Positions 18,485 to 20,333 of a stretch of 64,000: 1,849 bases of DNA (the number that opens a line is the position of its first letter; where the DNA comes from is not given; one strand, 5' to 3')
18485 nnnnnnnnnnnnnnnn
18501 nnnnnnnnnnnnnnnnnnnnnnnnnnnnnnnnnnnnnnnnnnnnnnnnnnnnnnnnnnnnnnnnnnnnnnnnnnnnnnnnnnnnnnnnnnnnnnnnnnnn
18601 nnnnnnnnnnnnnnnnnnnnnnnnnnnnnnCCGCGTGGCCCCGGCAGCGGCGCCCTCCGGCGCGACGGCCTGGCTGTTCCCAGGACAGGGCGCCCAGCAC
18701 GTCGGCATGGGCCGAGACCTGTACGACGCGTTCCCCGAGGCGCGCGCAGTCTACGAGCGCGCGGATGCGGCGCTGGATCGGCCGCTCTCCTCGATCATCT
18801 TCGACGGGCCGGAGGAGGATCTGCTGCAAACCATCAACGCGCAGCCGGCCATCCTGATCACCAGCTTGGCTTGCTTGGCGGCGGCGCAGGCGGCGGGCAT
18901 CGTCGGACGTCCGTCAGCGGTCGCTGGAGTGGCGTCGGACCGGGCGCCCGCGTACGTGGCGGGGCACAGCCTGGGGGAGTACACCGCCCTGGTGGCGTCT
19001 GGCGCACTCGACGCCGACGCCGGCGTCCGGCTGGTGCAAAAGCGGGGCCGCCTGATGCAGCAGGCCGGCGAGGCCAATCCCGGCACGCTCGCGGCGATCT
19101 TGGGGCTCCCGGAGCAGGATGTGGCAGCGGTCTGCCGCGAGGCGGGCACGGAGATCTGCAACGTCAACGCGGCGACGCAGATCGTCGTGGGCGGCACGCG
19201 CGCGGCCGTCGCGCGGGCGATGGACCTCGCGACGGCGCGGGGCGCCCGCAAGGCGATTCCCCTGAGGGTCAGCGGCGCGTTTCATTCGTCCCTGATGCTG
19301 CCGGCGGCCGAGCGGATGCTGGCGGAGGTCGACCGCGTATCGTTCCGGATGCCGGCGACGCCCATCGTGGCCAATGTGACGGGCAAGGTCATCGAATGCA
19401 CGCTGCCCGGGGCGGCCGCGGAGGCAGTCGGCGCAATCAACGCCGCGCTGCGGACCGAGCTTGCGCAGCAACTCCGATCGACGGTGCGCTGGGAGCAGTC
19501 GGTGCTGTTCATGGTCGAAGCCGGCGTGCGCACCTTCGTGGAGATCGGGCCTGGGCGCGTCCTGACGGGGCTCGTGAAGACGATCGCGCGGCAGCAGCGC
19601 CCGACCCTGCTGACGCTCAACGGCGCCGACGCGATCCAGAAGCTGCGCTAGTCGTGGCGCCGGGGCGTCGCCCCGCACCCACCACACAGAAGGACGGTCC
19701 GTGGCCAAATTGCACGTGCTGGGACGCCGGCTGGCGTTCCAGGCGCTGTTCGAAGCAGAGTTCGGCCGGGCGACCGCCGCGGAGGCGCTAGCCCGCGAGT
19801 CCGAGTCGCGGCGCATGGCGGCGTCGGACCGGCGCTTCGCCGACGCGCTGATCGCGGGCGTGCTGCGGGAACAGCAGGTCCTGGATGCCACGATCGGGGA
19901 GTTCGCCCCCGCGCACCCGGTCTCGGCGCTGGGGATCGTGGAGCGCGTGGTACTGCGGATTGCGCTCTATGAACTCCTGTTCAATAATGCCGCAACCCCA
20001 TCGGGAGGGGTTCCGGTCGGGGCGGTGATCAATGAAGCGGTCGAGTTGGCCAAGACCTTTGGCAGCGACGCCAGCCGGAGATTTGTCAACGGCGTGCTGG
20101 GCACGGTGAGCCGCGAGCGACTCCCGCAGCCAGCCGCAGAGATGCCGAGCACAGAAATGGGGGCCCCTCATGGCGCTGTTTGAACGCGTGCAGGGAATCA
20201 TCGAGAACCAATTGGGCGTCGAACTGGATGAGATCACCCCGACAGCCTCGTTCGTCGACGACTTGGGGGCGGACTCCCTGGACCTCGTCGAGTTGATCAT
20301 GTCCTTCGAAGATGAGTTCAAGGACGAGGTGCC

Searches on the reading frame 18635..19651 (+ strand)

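Call 53: search_protein_families(library=pfam, proteins=[window:18635-19651:+], max_evalue=0.01)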
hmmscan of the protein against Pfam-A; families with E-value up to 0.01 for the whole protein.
window:18635-19651:+ (338 aa): 1 family
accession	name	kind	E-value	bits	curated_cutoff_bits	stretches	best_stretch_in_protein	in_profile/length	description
PF00698.26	Acyl_transf_1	-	3.2e-33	116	32.7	1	13-319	2-280/319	Acyl transferase domain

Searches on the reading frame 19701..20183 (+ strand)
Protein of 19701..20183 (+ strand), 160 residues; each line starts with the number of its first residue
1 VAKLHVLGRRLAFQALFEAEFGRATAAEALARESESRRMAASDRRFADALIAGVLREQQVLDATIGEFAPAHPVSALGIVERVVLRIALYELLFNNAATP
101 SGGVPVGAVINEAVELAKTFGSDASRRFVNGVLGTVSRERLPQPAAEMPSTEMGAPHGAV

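Call 53: search_protein_families(library=pfam, proteins=[window:19701-20183:+], max_evalue=0.01)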
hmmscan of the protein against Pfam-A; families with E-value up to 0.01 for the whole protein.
window:19701-20183:+ (160 aa): 1 family
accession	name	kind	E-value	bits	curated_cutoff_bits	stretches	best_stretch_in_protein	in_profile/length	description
PF01029.23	NusB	-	2.7e-29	102.7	23.1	1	9-138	4-133/133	NusB family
